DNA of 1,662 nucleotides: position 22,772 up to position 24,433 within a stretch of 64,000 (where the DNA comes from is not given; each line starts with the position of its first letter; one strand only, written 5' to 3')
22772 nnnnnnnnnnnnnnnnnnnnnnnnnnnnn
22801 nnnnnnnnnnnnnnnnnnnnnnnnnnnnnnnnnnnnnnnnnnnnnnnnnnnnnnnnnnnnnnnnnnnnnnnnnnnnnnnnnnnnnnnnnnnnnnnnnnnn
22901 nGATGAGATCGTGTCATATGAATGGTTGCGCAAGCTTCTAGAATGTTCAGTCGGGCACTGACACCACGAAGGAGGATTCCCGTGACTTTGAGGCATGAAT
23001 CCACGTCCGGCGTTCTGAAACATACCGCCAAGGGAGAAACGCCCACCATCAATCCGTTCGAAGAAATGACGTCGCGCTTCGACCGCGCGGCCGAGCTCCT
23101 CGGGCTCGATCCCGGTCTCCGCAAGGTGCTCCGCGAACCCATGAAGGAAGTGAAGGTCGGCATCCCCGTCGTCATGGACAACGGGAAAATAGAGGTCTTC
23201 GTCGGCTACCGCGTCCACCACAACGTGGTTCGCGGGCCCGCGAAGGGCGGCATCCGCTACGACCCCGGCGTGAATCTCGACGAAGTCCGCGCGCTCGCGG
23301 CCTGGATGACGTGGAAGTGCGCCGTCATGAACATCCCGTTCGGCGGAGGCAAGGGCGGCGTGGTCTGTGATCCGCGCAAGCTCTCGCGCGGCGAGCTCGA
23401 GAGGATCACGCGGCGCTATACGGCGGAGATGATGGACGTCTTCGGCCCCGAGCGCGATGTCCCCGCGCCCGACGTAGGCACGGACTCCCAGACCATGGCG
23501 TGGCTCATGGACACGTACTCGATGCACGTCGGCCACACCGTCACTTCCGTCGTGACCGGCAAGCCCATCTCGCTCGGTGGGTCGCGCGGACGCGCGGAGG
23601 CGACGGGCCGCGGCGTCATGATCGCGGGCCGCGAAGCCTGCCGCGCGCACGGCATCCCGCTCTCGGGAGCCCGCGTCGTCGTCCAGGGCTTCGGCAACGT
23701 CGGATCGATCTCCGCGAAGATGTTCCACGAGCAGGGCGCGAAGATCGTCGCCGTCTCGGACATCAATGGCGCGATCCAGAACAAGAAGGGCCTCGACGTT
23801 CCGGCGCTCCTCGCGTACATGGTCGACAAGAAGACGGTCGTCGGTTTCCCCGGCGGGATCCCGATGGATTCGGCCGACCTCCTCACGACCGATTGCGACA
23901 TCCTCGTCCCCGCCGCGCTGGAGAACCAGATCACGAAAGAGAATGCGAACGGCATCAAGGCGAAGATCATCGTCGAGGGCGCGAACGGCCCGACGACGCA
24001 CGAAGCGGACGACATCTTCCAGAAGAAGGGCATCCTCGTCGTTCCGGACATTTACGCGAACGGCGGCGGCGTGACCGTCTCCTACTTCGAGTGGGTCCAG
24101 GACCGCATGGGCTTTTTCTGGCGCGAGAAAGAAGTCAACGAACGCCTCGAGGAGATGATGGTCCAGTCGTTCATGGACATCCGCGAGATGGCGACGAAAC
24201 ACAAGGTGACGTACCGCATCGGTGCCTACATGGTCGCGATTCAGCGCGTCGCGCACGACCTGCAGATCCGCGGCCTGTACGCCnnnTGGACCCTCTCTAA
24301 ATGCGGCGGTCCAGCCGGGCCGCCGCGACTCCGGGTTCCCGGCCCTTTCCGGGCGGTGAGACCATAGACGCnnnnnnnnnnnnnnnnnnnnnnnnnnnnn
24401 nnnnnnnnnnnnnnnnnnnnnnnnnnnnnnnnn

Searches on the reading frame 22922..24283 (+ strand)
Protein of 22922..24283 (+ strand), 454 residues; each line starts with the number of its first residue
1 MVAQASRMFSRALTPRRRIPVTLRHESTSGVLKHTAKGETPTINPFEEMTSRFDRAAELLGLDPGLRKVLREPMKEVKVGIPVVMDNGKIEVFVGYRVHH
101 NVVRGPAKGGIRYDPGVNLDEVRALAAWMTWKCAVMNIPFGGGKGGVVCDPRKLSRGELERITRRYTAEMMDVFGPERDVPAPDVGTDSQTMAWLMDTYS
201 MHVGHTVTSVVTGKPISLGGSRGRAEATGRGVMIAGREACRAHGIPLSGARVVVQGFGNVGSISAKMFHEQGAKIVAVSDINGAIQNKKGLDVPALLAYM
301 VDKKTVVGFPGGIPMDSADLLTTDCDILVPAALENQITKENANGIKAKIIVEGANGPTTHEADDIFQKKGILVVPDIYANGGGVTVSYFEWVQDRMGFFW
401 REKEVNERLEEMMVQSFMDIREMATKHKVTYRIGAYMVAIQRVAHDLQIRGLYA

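Call 66: search_protein_families(library=pfam, proteins=[window:22922-24283:+], max_evalue=0.0001)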
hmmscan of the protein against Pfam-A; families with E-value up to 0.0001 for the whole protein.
window:22922-24283:+ (454 aa): 2 families
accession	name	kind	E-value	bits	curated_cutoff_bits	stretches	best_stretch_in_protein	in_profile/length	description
PF00208.27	ELFV_dehydrog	-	2.9e-81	273.1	23.4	1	219-451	1-241/241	Glutamate/Leucine/Phenylalanine/Valine dehydrogenase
PF02812.23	ELFV_dehydrog_N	-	1.6e-57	193.2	25.3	1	73-200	1-128/129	Glu/Leu/Phe/Val dehydrogenase, dimerisation domain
